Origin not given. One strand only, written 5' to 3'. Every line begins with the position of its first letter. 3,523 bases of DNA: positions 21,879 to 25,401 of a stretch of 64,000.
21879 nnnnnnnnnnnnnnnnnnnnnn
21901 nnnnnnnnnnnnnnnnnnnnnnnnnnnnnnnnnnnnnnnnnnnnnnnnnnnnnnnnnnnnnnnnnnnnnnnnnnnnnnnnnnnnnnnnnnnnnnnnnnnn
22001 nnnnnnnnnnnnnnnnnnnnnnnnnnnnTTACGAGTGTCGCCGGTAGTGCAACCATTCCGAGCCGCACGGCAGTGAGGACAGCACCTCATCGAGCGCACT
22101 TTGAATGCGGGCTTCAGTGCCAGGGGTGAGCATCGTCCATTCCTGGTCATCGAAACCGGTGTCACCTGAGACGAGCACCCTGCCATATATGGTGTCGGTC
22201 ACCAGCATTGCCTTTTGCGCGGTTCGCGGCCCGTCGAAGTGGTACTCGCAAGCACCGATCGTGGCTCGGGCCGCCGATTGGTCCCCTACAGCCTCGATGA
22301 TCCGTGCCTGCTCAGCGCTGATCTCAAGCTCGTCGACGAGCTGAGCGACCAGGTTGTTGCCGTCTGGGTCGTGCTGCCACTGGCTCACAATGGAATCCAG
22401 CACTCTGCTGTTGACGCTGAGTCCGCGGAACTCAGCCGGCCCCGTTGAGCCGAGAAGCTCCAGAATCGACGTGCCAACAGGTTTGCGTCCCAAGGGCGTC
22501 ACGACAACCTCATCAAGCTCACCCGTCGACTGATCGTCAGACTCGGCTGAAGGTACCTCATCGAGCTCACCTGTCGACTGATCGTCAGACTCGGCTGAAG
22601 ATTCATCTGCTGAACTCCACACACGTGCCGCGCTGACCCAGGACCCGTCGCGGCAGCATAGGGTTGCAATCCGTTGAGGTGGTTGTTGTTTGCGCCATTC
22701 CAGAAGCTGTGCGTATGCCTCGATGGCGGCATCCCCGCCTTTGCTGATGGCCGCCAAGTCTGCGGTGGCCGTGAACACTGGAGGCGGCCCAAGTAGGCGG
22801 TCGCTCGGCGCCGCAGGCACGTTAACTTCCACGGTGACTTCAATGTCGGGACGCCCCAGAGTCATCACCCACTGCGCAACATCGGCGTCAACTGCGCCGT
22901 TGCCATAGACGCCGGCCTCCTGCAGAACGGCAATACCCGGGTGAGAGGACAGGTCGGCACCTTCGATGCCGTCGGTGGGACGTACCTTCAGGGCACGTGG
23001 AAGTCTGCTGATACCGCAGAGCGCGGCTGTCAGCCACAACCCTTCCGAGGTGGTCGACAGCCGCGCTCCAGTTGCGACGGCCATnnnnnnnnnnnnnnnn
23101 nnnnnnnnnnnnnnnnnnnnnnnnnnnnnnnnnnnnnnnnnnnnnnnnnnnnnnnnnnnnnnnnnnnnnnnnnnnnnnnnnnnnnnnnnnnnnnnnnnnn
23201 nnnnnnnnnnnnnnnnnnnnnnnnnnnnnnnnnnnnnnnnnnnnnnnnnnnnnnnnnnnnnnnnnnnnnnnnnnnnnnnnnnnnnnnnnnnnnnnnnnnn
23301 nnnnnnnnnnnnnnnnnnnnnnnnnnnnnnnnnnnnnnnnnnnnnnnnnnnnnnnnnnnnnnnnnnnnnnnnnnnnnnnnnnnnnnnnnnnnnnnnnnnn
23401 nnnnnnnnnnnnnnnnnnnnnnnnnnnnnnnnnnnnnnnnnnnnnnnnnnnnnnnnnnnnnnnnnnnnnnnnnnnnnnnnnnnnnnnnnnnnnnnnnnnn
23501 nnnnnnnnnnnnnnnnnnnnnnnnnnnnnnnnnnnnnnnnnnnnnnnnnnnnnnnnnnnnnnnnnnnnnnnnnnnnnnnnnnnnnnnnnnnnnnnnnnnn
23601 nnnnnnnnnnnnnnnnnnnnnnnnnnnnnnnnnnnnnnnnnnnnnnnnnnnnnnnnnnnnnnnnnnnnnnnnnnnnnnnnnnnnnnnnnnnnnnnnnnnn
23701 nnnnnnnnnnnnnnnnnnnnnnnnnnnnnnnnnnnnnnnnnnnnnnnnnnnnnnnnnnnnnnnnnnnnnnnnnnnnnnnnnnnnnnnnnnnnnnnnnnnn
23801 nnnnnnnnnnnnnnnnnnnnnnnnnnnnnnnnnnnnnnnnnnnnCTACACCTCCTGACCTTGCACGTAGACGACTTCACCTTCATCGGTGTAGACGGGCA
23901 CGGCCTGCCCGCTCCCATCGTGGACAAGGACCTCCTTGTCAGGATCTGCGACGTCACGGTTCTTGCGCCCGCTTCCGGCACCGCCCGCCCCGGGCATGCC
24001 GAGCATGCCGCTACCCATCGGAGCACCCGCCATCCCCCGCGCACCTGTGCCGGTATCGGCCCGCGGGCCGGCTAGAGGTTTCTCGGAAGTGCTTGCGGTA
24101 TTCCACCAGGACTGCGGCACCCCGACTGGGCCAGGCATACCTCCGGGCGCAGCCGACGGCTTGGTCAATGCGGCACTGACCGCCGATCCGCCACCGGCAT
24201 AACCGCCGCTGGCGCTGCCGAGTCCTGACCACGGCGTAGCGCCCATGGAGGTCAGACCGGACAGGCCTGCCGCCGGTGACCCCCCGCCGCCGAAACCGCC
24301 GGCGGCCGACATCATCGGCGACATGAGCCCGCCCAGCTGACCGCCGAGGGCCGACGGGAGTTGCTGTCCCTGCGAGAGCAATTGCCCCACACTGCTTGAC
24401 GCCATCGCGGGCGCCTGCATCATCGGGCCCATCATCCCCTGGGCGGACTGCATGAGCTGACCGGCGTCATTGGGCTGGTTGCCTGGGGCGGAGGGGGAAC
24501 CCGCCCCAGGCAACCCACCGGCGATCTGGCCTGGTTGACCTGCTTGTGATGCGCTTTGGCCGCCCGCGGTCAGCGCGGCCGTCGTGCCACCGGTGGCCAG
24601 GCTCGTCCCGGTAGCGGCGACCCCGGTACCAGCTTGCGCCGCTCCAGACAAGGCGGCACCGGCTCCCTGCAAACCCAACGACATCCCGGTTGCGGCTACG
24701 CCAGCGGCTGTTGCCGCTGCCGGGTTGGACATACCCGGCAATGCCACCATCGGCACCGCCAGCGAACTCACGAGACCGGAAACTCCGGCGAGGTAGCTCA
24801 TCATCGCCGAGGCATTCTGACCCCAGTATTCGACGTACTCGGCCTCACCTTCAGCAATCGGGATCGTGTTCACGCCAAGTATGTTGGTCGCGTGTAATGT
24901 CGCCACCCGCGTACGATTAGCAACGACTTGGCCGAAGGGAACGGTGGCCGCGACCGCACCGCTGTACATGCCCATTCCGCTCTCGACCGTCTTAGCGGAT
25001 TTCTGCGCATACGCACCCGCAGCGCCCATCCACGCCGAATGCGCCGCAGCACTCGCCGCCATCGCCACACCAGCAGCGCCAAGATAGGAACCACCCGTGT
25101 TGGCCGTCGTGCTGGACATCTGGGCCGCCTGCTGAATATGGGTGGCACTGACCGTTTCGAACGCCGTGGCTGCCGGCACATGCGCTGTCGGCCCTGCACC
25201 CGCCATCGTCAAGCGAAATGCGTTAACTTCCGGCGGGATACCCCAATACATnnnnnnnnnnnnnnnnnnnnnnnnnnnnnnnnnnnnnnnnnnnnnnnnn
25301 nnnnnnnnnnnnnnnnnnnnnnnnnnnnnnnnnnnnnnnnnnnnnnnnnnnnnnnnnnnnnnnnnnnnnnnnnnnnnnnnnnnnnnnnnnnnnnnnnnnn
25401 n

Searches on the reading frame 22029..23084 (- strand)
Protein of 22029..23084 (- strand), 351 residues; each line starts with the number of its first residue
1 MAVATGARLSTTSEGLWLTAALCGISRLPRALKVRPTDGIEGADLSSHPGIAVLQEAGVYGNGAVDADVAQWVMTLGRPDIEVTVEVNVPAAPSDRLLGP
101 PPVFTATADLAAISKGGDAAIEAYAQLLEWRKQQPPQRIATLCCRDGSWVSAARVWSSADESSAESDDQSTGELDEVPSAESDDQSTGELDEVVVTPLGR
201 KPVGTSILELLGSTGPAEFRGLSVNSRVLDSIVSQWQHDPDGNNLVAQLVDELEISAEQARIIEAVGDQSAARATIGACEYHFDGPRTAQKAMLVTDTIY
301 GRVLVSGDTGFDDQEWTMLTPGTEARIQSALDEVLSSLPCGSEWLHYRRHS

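Call 9: search_protein_families(library=pfam, proteins=[window:22029-23084:-], max_evalue=0.001)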
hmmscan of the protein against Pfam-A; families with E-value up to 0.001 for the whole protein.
window:22029-23084:- (351 aa): 1 family
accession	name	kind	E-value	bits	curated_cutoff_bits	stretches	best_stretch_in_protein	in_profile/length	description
PF14011.11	ESX-1_EspG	-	1.3e-24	87.6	27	1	14-333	3-245/245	EspG family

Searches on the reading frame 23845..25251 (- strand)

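Call 9: search_protein_families(library=pfam, proteins=[window:23845-25251:-], max_evalue=0.001)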
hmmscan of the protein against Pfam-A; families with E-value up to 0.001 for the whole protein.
window:23845-25251:- (468 aa): 1 family
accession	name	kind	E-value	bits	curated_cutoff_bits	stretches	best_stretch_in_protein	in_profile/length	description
PF00823.25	PPE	-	7.9e-33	114.3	26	1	2-164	2-164/165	PPE family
